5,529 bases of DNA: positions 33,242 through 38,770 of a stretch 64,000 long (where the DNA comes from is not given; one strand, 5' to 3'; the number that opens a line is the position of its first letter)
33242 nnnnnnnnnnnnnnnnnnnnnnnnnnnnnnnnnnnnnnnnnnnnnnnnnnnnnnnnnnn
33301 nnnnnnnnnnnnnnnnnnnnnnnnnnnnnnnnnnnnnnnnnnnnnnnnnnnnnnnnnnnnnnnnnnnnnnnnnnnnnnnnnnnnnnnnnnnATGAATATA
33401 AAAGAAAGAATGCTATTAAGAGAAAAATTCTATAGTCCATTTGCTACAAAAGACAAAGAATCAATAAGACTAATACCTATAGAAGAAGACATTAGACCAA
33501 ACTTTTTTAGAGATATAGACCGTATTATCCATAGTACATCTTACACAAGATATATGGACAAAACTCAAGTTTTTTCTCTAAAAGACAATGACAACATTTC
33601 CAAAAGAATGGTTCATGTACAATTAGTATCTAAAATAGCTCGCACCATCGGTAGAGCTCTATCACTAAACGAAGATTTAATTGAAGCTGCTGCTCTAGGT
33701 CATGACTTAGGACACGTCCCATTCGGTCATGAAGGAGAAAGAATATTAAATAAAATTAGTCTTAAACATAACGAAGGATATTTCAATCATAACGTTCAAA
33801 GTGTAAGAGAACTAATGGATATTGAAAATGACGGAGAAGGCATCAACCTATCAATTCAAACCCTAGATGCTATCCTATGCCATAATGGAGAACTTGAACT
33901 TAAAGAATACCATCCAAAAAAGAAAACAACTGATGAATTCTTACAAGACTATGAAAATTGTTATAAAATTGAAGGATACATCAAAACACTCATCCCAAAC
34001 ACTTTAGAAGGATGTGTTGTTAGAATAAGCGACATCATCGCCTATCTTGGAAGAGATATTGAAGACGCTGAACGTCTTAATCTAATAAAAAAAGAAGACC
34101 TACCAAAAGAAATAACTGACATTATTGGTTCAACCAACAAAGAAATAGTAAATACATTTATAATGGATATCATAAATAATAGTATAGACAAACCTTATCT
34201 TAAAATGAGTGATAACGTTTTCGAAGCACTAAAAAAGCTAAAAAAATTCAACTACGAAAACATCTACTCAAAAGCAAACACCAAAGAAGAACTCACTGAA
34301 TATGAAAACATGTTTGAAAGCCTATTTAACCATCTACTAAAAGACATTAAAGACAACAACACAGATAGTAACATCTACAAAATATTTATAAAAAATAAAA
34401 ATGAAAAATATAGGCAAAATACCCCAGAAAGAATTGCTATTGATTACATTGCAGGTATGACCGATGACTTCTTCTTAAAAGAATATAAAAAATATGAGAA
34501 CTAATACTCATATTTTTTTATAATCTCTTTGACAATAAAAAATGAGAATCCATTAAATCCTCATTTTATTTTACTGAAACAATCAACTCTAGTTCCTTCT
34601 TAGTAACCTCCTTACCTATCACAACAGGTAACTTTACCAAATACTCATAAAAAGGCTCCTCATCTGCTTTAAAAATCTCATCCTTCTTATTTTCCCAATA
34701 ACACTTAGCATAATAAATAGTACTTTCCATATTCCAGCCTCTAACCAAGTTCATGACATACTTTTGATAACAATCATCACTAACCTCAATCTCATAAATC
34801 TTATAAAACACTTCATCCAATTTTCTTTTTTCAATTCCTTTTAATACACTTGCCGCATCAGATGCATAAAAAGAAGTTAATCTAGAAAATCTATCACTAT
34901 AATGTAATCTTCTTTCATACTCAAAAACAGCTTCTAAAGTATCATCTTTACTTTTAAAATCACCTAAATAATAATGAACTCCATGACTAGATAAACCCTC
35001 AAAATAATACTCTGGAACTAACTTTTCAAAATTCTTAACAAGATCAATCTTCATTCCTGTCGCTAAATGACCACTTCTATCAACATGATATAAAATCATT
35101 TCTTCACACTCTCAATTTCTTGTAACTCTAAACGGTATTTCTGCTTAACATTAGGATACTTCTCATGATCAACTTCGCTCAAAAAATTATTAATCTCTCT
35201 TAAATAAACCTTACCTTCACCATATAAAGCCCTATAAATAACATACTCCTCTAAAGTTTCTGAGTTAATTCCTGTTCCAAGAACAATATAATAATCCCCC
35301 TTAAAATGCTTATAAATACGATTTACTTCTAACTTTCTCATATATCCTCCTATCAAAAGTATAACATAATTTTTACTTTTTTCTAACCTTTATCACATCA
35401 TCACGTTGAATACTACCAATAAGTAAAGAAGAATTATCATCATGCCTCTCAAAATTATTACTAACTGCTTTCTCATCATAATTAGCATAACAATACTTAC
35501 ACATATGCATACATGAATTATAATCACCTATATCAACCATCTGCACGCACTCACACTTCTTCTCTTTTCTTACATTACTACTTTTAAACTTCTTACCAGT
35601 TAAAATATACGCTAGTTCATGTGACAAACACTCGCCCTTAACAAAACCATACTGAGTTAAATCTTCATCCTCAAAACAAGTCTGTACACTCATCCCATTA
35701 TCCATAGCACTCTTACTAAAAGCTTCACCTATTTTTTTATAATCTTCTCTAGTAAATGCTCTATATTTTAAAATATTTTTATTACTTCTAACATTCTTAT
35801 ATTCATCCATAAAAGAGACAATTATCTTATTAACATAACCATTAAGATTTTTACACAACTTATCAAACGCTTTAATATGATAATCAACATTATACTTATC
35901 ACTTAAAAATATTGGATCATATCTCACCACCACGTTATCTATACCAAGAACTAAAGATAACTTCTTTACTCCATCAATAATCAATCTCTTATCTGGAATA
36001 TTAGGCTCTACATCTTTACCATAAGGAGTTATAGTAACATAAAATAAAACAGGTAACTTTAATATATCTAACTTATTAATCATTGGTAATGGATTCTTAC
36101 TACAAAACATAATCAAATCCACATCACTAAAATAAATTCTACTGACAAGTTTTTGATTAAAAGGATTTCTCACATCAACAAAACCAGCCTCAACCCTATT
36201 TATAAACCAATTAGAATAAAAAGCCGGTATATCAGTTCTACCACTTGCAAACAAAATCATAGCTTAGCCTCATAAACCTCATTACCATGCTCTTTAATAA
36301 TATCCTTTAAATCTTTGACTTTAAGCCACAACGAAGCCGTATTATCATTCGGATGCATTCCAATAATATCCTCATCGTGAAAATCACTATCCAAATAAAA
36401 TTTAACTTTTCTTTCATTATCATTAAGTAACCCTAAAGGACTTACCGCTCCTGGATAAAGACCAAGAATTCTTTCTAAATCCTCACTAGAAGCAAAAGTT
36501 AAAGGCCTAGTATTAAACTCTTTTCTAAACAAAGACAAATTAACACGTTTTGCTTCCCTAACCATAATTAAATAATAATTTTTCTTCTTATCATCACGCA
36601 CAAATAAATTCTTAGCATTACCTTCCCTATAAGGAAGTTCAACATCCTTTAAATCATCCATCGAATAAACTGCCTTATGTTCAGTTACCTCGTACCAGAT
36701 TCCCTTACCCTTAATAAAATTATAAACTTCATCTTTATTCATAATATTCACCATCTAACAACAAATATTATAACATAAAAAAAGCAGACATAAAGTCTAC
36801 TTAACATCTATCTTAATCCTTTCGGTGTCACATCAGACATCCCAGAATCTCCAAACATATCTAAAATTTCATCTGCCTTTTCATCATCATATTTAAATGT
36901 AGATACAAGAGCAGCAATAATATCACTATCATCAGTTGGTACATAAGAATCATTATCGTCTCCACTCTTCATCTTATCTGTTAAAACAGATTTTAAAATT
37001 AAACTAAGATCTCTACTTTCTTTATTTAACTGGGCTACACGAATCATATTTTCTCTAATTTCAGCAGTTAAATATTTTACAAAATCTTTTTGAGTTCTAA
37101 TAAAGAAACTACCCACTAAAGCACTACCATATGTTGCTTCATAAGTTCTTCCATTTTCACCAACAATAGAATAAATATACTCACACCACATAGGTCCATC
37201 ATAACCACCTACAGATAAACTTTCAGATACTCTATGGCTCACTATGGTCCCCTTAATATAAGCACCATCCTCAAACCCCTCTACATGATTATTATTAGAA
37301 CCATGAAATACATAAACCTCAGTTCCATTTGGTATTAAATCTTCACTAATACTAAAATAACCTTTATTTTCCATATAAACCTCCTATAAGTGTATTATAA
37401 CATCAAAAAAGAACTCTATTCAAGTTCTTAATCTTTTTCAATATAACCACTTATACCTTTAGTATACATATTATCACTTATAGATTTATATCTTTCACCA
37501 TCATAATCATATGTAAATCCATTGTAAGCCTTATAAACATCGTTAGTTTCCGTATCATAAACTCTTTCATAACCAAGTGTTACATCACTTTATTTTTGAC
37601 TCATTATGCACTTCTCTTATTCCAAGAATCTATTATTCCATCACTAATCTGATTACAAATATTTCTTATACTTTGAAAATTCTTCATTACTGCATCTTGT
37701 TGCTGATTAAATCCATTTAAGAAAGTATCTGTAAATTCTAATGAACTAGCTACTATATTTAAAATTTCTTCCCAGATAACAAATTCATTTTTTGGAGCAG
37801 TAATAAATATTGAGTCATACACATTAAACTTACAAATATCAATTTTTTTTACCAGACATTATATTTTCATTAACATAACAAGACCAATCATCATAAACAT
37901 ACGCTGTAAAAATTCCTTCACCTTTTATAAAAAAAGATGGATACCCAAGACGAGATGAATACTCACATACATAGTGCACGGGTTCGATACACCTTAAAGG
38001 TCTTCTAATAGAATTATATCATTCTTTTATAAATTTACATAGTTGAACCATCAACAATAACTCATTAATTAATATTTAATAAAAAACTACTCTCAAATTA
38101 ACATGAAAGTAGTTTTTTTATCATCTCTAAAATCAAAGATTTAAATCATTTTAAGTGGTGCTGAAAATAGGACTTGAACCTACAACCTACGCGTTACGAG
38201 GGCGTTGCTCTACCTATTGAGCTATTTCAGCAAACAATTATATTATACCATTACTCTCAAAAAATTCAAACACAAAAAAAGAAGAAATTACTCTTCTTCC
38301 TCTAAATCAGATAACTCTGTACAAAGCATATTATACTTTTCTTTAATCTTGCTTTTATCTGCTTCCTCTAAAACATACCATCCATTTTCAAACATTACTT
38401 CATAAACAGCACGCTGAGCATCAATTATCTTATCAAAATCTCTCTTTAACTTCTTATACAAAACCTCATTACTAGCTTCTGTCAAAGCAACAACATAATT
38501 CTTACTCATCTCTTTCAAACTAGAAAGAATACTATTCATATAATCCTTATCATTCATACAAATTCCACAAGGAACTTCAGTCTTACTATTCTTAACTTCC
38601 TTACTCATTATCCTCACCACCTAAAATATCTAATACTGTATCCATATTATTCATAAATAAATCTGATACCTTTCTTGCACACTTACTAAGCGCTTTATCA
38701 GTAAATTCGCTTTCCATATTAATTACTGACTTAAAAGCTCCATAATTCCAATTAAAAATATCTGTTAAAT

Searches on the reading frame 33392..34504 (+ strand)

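Call 8: search_protein_families(library=pfam, proteins=[window:33392-34504:+], max_evalue=0.001)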
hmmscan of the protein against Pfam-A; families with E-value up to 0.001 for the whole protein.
window:33392-34504:+ (370 aa): 2 families
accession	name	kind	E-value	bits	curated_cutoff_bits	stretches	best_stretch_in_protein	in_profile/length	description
PF13286.11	HD_assoc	-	7.3e-14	52.5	22.2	1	271-367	2-91/91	Phosphohydrolase-associated domain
PF01966.28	HD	-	7.9e-12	45.9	22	1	75-214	4-111/116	HD domain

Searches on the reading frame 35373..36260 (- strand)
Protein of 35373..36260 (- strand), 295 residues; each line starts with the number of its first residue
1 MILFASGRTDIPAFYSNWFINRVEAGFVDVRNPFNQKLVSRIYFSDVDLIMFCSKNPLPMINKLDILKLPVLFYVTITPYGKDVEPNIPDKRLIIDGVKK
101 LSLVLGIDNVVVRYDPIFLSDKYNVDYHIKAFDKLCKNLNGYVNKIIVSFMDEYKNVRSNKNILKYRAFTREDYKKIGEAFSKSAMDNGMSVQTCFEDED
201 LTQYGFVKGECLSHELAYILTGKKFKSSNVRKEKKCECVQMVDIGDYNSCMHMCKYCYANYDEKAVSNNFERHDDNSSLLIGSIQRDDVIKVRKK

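Call 8: search_protein_families(library=pfam, proteins=[window:35373-36260:-], max_evalue=0.001)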
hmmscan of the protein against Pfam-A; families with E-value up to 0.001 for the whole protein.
window:35373-36260:- (295 aa): 1 family
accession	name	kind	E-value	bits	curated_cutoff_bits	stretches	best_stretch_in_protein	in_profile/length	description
PF08902.16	DUF1848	-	6.8e-88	295.3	30.5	1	2-259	1-262/262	Domain of unknown function (DUF1848)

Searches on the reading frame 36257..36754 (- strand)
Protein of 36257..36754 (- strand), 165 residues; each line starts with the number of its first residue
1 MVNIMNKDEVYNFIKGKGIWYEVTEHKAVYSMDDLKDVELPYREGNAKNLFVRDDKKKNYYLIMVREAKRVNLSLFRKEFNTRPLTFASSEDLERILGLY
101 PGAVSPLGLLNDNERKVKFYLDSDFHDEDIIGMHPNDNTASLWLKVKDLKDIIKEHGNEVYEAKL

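Call 8: search_protein_families(library=pfam, proteins=[window:36257-36754:-], max_evalue=0.001)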
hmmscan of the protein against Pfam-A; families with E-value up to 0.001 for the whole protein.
window:36257-36754:- (165 aa): 1 family
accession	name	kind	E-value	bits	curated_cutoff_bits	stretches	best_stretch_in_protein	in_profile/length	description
PF04073.20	tRNA_edit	-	7.6e-27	94.3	25.5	1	44-151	19-122/123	Aminoacyl-tRNA editing domain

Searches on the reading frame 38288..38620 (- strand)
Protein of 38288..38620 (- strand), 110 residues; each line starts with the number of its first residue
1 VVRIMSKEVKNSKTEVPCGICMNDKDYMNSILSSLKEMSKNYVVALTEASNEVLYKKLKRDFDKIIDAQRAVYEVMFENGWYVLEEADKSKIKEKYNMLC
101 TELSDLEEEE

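Call 8: search_protein_families(library=pfam, proteins=[window:38288-38620:-], max_evalue=0.001)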
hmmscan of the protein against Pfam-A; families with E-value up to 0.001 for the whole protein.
window:38288-38620:- (110 aa): 1 family
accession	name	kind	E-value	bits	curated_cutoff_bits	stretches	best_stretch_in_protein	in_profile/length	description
PF07875.18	Coat_F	-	8.2e-17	61.6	25.7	1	23-82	1-60/63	Coat F domain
